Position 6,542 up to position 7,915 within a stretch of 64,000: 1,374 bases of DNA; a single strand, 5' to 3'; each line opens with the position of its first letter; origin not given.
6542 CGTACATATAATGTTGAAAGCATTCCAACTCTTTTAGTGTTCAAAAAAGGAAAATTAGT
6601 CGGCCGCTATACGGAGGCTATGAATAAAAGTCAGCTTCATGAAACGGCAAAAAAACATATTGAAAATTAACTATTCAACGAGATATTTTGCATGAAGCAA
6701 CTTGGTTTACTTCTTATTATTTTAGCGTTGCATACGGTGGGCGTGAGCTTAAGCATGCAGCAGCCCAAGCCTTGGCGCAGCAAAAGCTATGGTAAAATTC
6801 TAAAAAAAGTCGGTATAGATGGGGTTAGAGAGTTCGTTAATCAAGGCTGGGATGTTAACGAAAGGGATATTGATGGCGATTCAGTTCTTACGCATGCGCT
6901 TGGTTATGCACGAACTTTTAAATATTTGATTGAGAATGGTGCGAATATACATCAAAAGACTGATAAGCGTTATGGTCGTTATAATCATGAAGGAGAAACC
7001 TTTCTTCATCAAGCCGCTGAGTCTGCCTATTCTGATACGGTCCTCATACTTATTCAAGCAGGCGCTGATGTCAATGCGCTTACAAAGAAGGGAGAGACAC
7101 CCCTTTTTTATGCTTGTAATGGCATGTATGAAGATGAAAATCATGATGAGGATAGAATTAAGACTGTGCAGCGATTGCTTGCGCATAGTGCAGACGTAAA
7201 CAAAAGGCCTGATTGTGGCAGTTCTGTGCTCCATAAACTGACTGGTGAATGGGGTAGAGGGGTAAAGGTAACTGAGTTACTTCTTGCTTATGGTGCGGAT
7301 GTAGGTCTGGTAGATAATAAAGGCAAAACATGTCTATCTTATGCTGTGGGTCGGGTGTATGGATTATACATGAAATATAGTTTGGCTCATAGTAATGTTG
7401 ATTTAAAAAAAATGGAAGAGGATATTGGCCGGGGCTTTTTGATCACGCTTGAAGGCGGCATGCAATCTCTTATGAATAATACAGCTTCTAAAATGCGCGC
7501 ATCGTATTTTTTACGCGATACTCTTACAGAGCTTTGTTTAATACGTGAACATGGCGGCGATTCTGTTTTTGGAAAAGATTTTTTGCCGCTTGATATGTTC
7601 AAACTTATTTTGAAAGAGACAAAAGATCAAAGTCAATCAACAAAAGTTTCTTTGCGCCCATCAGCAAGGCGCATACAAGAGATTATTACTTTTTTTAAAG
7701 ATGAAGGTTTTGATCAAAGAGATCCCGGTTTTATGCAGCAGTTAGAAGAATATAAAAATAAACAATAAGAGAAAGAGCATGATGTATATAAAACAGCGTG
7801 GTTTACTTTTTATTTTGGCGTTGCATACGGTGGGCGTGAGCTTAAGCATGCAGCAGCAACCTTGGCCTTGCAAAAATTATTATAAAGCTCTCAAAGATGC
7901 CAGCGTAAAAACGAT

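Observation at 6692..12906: Operon-like array of six secreted ankyrin paralogs sharing a C-terminal F-box/PRANC-like module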

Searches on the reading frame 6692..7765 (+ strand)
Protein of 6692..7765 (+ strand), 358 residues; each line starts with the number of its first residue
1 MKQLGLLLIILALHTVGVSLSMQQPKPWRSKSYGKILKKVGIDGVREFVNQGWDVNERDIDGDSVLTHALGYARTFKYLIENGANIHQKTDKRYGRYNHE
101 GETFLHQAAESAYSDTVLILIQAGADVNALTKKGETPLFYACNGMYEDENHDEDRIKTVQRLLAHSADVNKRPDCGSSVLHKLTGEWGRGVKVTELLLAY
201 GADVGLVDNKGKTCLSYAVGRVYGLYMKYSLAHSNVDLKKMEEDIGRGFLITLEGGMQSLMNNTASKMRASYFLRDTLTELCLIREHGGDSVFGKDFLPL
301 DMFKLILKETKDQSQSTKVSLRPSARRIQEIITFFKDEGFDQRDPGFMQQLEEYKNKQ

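Call 3: search_protein_families(library=pfam, proteins=[window:6692-7765:+], max_evalue=1)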
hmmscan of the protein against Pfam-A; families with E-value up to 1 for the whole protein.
window:6692-7765:+ (358 aa): 7 families
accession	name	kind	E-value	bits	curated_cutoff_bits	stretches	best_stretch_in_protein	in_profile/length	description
PF13637.12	Ank_4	-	3.4e-22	78.5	22.7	3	105-142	1-38/50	Ankyrin repeats (many copies)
PF12796.13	Ank_2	-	8.7e-20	71.5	27.3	3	98-170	26-87/90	Ankyrin repeats (3 copies)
PF00023.36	Ank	-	1.1e-18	66.7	21.1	2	101-132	2-33/33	Ankyrin repeat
PF13606.12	Ank_3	-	3.6e-11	42.6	22.3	1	100-129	1-30/30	Ankyrin repeat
PF13857.12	Ank_5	-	3.4e-10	40.5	27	2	96-141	11-56/56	Ankyrin repeats (many copies)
PF23745.1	ANK_LRRK2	-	0.044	14.1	27.5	0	103-133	33-63/130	LRRK2 ANK repeat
PF23419.2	WD40_RFWD3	-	0.089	12.5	47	1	257-329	156-227/337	E3 ubiquitin-protein ligase RFWD3 WD40 domain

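Call 15: predict_structure(alignment_id=A1)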
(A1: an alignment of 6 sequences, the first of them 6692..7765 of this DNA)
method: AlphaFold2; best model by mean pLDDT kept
length: 358 residues; sequences in the alignment: 6
mean_pLDDT: 64.5   pTM: 0.57
mean pLDDT of the five models: 64.5, 64.2, 64.1, 62.9, 62.6
residues with pLDDT >= 90: 53; 70-90: 103; 50-70: 74; < 50: 128
segments of 3 or more residues with pLDDT < 50: 17-25, 234-307, 309-340, 351-358
pLDDT, mean of each block of 10 residues (from residue 1): 62 52 48 70 87 81 81 91 84 53 90 93 93 90 68 86 92 82 67 81 77 69 62 48 43 41 36 41 42 40 46 40 42 43 51 41
secondary structure, 60 per line:
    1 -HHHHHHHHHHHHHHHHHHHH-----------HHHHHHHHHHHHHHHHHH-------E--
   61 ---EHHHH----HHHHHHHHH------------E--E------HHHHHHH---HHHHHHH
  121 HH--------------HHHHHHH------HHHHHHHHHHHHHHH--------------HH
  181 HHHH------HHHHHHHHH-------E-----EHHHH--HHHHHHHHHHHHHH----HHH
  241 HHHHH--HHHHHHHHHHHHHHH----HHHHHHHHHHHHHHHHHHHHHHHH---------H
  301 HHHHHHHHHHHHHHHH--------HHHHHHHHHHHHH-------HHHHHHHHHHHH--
elements in order: H2-21 H33-50 H65-68 H73-81 H104-110 H114-122 H137-143 H150-164 H179-184 H191-199 H214-217 H220-233 H238-245 H248-262 H267-290 H300-316 H325-337 H345-356
